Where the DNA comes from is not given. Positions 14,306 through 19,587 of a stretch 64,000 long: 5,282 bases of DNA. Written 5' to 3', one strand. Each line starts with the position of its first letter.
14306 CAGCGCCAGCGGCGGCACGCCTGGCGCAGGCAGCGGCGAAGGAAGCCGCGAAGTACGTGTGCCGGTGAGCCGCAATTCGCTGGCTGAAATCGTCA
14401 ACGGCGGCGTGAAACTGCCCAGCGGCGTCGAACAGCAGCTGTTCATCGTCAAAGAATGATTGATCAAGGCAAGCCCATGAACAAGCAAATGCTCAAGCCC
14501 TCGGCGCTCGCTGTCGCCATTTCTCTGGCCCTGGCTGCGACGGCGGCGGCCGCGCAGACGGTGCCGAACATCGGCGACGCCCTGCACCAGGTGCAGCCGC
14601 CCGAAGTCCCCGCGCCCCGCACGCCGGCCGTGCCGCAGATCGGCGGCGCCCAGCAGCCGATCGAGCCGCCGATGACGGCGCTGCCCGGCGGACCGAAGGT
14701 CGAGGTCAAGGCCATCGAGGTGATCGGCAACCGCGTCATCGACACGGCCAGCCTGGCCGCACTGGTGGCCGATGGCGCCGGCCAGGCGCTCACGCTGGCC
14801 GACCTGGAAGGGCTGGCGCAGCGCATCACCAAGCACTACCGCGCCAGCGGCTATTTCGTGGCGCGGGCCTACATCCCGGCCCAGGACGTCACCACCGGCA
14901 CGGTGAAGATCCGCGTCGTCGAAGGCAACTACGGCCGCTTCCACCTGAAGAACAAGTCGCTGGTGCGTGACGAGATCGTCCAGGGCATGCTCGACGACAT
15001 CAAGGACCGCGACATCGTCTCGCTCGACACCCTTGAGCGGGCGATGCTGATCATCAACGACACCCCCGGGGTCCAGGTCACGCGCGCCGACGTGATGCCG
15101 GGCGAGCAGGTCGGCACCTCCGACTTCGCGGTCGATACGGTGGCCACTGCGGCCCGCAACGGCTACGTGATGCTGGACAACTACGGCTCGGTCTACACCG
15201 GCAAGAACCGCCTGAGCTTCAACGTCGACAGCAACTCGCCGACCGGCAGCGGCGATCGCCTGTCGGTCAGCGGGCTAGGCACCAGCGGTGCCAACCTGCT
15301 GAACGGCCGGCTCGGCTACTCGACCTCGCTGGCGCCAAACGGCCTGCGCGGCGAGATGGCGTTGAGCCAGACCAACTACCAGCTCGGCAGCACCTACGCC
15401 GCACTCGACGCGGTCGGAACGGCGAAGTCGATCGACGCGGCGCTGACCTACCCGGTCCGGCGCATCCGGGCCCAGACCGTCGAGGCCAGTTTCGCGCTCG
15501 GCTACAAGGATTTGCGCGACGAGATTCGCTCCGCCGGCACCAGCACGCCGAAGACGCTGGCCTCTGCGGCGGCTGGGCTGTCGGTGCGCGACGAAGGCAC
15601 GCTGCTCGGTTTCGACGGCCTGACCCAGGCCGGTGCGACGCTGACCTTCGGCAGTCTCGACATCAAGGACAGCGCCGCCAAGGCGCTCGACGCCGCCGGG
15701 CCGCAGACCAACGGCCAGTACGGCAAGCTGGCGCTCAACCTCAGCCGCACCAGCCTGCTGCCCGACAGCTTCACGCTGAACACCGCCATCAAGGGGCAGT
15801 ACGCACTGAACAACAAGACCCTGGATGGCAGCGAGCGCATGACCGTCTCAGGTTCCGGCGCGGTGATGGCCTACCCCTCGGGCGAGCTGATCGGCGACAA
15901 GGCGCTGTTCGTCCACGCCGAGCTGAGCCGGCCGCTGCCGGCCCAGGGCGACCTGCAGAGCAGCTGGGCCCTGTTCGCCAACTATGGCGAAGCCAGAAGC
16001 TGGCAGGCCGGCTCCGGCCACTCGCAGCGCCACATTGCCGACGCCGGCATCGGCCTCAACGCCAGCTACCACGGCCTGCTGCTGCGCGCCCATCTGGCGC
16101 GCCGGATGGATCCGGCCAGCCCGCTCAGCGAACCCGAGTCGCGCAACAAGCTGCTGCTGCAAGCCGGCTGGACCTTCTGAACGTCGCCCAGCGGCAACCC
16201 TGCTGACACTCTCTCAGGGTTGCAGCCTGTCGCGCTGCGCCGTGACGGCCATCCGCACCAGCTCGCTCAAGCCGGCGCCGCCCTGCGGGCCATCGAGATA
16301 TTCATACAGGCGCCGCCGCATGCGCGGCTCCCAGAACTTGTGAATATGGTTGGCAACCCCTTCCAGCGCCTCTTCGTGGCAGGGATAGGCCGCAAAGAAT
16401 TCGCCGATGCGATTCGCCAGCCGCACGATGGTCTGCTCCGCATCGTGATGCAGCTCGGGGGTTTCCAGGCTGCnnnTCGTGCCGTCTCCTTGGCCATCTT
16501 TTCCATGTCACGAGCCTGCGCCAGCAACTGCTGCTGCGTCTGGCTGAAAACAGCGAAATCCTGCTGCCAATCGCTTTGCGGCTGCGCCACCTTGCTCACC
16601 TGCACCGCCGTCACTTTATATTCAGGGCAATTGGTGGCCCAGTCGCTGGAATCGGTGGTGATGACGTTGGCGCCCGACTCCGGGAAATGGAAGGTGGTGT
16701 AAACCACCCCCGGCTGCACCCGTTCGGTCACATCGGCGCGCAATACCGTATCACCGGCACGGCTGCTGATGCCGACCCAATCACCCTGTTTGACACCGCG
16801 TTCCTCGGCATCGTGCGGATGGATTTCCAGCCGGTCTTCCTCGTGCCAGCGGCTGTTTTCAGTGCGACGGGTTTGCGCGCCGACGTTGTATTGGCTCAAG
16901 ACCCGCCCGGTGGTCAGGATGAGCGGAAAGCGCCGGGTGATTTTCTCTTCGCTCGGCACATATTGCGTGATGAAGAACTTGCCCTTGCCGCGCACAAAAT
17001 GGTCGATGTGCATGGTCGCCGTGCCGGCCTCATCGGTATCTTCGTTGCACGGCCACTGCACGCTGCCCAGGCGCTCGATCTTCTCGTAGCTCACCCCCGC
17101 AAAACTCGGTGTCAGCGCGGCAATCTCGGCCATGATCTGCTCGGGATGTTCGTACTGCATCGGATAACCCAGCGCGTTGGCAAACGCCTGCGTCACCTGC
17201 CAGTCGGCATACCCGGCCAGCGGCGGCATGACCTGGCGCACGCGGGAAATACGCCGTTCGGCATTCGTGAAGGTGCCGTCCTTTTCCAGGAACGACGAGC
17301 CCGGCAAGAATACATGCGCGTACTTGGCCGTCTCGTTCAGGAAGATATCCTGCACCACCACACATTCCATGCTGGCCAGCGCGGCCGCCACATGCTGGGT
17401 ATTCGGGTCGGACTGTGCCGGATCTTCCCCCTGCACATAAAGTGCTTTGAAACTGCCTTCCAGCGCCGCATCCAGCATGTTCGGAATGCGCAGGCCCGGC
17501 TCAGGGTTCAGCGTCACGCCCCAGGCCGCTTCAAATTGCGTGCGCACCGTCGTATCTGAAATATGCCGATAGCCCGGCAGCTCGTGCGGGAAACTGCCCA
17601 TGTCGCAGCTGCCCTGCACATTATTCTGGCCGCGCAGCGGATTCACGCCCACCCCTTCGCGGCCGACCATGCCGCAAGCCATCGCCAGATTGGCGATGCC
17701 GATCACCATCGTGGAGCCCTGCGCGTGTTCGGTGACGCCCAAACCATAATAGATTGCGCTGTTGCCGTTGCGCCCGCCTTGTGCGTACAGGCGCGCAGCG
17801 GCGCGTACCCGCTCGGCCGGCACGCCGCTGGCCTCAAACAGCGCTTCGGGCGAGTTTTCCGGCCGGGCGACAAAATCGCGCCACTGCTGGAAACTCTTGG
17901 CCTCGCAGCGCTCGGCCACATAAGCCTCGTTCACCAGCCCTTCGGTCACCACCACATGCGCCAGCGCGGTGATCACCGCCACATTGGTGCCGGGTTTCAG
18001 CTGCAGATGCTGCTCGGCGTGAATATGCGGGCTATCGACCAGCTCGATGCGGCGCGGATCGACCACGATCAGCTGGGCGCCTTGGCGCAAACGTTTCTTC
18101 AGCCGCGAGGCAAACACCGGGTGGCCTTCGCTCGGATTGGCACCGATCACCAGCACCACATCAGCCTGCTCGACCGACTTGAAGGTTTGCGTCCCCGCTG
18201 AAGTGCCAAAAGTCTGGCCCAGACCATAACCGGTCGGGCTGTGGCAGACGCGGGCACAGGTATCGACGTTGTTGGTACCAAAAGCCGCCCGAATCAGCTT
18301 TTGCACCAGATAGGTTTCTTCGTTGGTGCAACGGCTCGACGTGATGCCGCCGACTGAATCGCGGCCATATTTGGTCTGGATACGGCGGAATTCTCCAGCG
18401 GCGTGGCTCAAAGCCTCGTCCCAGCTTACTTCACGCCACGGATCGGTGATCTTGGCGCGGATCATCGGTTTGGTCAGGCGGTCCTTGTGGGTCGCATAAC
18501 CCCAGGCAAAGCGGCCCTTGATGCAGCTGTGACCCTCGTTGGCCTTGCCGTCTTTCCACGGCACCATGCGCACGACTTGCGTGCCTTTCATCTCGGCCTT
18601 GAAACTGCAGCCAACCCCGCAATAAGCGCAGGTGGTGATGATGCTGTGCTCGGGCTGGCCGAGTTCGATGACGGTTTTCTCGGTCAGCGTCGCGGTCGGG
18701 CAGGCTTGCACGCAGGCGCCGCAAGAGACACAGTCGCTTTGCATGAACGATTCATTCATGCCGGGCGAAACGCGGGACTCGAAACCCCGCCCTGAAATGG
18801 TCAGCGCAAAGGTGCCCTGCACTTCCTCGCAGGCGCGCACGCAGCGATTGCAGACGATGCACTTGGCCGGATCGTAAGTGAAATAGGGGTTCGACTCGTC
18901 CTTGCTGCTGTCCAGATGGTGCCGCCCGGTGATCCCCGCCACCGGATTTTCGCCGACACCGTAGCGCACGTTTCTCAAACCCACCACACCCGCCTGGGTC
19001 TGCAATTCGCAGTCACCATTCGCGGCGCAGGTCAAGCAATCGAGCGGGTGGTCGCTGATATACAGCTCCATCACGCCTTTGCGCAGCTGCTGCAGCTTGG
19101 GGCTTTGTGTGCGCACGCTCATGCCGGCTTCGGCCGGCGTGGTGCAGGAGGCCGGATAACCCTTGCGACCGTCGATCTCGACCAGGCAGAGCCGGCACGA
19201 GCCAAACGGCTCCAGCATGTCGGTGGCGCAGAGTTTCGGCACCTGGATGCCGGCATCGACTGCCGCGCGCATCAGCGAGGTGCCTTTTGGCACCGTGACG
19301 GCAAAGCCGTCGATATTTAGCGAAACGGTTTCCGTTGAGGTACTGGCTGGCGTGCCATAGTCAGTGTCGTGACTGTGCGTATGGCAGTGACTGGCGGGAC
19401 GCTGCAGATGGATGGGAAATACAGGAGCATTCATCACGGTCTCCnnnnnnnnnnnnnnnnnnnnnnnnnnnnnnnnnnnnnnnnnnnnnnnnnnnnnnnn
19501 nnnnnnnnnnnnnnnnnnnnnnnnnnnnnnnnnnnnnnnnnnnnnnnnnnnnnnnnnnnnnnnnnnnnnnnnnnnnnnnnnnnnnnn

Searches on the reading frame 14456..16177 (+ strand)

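Call 12: search_protein_families(library=pfam, proteins=[window:14456-16177:+], max_evalue=0.001)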
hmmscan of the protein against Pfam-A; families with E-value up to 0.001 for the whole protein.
window:14456-16177:+ (574 aa): 3 families
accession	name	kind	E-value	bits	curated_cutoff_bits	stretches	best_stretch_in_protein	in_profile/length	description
PF08479.16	POTRA_2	-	7.4e-22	77.4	24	1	83-157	2-76/76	POTRA domain, ShlB-type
PF03865.19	ShlB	-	8.7e-17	62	22.7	1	220-535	1-310/311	Haemolysin secretion/activation protein ShlB/FhaC/HecB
PF07244.20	POTRA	-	1.3e-08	35.8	21.3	1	83-157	2-79/79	Surface antigen variable number repeat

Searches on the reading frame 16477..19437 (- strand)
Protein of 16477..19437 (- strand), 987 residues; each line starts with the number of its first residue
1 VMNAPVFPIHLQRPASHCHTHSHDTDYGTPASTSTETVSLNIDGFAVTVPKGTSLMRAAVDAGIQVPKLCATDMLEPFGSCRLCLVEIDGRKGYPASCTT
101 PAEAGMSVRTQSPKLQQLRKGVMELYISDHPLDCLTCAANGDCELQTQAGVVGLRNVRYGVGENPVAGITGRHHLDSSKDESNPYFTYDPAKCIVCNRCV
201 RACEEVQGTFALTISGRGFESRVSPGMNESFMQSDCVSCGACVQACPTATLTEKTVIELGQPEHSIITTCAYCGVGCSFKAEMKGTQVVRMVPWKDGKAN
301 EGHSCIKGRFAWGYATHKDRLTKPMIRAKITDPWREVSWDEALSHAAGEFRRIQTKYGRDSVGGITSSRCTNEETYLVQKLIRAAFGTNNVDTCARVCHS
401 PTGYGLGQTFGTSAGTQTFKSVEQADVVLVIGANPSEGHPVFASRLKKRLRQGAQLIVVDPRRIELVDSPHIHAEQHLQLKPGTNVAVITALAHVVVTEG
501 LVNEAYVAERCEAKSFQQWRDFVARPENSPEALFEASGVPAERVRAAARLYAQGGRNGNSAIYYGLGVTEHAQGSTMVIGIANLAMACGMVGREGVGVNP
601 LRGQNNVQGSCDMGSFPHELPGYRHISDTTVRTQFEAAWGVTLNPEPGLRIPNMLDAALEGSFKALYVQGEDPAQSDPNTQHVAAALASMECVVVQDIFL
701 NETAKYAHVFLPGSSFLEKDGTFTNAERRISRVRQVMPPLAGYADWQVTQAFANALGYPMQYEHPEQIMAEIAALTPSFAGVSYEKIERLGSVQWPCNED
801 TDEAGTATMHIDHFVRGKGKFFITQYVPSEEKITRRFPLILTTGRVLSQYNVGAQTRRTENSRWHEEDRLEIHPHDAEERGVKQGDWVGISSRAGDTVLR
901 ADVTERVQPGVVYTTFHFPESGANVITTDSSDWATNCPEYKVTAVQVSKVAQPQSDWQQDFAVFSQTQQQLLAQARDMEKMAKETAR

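Call 12: search_protein_families(library=pfam, proteins=[window:16477-19437:-], max_evalue=0.001)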
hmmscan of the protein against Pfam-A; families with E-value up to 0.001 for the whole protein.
window:16477-19437:- (987 aa): 12 families
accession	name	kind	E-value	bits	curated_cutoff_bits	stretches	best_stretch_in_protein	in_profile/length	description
PF00384.28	Molybdopterin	-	1.8e-73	248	24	1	320-754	1-352/353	Molybdopterin oxidoreductase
PF01568.27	Molydop_binding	-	9e-31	106.6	26.8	1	839-944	1-110/110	Molydopterin dinucleotide binding domain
PF13510.11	Fer2_4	-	1.5e-24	86.3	22.8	1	36-112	2-81/82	2Fe-2S iron-sulfur cluster binding domain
PF04879.21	Molybdop_Fe4S4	-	4.2e-16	59.1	22.7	1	267-315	5-53/55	Molybdopterin oxidoreductase Fe4S4 domain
PF10588.14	NADH-G_4Fe-4S_3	-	5.5e-15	55.1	27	1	119-158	1-40/40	NADH-ubiquinone oxidoreductase-G iron-sulfur binding region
PF12838.12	Fer4_7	-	4.5e-08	33.9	27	1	192-249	1-51/52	4Fe-4S dicluster domain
PF00037.32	Fer4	-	3e-07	30.4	21.1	1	233-250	5-22/24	4Fe-4S binding domain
PF22117.2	Fer4_Nqo3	-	4.8e-06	27.1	27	1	188-252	6-67/67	NADH-quinone oxidoreductase subunit 3, ferredoxin-like domain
PF12837.12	Fer4_6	-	1.2e-05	25.5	25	1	186-205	2-21/24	4Fe-4S binding domain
PF13237.11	Fer4_10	-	2e-05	24.9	25.5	1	188-247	4-53/53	4Fe-4S dicluster domain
PF13187.11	Fer4_9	-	0.00014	22.3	27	1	192-248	1-49/52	4Fe-4S dicluster domain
PF14697.11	Fer4_21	-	0.00029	21.3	35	1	189-248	4-53/59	4Fe-4S dicluster domain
